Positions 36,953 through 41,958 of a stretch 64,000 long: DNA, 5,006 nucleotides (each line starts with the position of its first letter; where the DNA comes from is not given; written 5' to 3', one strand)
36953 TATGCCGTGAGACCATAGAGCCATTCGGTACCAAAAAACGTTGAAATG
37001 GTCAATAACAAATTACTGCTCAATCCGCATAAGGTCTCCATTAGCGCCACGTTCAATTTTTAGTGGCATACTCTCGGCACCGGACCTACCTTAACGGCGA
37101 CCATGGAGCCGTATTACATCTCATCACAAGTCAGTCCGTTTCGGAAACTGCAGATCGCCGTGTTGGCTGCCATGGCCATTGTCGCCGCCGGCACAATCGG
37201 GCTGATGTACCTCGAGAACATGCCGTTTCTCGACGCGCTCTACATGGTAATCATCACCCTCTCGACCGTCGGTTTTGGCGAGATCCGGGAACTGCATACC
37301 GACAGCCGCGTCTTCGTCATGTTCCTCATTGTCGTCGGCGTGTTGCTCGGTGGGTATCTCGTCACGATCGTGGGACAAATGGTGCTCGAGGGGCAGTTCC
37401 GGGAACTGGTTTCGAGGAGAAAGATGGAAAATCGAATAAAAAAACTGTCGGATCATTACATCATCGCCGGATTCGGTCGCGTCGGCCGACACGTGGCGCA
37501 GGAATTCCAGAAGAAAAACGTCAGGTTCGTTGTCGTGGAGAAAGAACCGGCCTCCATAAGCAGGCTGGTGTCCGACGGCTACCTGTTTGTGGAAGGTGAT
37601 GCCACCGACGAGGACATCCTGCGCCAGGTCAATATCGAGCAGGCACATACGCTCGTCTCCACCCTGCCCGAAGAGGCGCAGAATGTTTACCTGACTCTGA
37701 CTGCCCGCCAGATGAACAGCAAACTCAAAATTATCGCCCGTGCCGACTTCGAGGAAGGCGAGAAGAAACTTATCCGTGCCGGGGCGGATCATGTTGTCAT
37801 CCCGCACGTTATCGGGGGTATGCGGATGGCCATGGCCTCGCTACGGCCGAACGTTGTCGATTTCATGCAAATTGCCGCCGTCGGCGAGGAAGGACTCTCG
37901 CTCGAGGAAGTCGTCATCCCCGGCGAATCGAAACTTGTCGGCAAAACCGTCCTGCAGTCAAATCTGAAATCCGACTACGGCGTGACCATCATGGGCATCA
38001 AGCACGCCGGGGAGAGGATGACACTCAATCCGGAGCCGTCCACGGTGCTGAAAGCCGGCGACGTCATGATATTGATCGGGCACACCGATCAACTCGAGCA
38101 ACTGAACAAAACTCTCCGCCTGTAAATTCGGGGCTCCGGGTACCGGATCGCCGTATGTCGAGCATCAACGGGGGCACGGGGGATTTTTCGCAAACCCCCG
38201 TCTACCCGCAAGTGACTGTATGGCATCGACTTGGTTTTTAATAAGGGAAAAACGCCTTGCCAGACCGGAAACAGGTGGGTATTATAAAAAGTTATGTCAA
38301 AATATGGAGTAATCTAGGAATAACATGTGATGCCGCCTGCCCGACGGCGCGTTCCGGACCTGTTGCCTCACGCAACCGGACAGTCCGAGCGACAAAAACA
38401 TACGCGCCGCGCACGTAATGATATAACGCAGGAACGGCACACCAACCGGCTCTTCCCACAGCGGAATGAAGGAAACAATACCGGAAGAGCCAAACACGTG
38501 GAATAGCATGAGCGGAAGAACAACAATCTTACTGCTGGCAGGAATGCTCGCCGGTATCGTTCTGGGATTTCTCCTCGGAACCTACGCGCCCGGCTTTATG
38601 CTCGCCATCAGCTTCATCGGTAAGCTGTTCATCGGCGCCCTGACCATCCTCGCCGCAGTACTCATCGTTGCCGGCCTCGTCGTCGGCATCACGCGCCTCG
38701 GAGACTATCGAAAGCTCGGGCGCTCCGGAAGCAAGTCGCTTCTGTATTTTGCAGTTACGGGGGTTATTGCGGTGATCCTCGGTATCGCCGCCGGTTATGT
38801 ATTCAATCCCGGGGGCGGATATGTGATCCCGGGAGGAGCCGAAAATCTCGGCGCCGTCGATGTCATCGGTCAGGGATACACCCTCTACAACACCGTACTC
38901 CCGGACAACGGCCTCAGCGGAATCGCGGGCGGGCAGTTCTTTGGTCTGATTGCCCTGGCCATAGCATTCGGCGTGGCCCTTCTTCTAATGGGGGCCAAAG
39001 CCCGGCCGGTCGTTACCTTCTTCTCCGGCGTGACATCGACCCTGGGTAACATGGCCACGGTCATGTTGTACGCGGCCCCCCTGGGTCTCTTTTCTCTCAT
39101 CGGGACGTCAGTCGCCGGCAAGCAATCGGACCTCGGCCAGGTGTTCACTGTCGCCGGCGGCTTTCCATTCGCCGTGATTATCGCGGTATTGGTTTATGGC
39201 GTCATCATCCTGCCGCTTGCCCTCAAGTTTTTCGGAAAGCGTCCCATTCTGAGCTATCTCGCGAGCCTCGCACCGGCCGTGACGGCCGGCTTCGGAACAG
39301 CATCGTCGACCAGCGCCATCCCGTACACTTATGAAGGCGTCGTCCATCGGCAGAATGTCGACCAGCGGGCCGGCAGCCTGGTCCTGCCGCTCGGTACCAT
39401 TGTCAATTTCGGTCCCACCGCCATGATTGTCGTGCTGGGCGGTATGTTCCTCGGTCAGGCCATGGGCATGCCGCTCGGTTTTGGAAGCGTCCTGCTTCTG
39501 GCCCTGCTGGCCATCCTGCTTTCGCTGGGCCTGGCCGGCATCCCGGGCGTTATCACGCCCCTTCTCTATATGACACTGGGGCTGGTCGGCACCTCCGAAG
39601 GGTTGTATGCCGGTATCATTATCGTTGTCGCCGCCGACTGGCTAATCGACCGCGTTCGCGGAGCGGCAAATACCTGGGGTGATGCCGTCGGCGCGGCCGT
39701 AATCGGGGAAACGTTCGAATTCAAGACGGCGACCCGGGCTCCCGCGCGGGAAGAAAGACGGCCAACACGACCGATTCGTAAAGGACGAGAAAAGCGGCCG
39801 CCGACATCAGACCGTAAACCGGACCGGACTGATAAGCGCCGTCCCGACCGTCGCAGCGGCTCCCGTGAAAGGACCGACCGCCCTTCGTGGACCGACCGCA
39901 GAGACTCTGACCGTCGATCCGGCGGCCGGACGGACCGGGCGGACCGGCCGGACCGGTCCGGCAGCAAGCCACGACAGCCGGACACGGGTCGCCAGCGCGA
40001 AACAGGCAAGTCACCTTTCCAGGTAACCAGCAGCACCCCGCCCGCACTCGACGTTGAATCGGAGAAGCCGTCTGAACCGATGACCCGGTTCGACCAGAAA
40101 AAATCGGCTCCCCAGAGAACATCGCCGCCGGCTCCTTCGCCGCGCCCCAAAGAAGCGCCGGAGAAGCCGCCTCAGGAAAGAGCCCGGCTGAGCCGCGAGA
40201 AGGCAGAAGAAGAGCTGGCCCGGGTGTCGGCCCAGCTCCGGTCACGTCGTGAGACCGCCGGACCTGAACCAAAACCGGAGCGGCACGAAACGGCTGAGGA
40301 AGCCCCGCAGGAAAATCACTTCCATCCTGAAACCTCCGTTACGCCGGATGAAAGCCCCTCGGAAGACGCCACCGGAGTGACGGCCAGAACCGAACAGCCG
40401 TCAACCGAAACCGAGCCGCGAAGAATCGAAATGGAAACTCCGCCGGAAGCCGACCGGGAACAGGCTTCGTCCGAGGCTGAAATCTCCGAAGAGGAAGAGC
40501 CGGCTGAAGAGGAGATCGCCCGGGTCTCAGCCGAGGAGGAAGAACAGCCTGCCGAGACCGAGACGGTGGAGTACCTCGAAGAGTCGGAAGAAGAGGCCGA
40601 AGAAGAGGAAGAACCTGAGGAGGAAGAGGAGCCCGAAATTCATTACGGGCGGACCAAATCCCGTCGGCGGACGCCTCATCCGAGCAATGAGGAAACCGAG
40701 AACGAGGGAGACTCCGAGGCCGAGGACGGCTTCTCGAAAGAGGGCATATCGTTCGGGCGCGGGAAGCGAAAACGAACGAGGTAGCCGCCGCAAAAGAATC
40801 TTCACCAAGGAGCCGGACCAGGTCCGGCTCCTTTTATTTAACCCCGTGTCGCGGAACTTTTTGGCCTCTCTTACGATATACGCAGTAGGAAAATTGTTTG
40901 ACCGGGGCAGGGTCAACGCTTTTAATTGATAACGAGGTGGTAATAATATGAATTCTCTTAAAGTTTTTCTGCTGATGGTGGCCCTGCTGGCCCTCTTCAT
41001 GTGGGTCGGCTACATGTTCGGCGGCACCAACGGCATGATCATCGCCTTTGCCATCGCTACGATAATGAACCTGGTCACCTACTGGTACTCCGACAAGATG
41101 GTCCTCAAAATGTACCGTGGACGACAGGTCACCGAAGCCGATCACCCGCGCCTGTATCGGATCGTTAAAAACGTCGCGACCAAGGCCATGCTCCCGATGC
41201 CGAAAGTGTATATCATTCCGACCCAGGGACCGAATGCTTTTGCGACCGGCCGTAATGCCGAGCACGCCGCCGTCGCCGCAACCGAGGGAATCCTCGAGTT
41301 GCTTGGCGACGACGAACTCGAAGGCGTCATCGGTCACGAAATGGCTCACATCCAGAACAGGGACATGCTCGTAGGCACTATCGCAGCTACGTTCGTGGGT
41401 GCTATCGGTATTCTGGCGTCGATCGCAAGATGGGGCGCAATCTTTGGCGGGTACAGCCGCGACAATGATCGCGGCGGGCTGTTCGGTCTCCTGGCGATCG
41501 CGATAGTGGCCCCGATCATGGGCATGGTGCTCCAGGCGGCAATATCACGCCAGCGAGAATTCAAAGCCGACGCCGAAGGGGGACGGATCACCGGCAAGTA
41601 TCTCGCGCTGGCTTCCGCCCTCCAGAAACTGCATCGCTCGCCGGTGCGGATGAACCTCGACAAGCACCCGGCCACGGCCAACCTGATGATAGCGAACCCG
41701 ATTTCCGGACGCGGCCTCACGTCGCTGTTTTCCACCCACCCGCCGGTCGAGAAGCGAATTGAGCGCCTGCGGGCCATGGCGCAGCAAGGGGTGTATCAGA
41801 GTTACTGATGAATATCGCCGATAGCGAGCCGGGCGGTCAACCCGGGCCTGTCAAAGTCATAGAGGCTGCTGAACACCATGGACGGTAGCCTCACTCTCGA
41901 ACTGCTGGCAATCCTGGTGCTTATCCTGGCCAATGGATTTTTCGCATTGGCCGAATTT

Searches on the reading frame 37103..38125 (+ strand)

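Call 26: search_protein_families(library=pfam, proteins=[window:37103-38125:+], max_evalue=0.00001)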
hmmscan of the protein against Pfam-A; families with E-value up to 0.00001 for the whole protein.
window:37103-38125:+ (340 aa): 3 families
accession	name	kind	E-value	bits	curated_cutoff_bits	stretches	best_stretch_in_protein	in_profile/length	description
PF02254.24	TrkA_N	-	2.3e-33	115.4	23.8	1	119-234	1-116/116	TrkA-N domain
PF02080.26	TrkA_C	-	6.5e-16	58.4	27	1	267-337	1-69/71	TrkA-C domain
PF07885.22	Ion_trans_2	-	2.9e-15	56.3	22.5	1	24-94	4-77/79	Ion channel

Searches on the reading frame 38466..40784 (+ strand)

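Call 27: search_protein_families(library=pfam, proteins=[window:38466-40784:+], max_evalue=0.00001)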
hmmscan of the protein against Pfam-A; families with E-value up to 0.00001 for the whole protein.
window:38466-40784:+ (772 aa): 1 family
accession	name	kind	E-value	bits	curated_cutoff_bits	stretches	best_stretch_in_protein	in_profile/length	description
PF00375.23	SDF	-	4.4e-64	217.4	27.9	1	24-414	2-385/387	Sodium:dicarboxylate symporter family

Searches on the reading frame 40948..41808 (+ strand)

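Call 27: search_protein_families(library=pfam, proteins=[window:40948-41808:+], max_evalue=0.00001)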
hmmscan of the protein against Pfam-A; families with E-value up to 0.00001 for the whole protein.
window:40948-41808:+ (286 aa): 1 family
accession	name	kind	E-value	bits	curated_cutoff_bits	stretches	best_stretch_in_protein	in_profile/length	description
PF01435.24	Peptidase_M48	-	3.5e-35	122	20.3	1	65-277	3-185/186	Peptidase family M48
